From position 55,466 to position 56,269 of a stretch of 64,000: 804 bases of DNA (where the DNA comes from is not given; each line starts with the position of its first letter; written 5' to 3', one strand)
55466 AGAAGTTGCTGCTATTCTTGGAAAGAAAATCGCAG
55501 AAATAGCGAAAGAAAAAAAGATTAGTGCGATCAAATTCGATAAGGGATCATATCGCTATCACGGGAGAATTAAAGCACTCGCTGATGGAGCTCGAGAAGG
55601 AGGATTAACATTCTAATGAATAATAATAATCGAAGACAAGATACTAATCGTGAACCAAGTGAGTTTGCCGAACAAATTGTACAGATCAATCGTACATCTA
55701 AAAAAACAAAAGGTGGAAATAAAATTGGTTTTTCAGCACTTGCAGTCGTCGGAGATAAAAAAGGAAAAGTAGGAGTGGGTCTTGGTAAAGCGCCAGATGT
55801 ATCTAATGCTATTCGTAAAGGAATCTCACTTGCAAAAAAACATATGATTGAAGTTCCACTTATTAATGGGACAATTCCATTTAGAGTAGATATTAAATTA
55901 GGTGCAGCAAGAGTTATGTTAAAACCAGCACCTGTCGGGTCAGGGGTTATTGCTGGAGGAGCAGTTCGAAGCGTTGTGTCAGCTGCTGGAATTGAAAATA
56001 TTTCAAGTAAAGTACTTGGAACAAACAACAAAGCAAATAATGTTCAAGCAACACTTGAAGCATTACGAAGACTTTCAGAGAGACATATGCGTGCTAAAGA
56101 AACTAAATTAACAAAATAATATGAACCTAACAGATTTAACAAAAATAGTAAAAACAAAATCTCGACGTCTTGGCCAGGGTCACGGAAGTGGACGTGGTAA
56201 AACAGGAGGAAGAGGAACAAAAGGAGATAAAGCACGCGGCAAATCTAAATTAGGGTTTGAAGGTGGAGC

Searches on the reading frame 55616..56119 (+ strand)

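Call 69: search_protein_families(library=pfam, proteins=[window:55616-56119:+], max_evalue=0.001)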
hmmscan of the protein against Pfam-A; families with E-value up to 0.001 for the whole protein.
window:55616-56119:+ (167 aa): 2 families
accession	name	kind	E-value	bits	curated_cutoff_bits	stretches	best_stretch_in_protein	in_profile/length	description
PF00333.26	Ribosomal_S5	-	3.4e-24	85.1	27.1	1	17-81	1-65/65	Ribosomal protein S5, N-terminal domain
PF03719.21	Ribosomal_S5_C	-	2.5e-23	81.7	21.5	1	94-161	2-69/71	Ribosomal protein S5, C-terminal domain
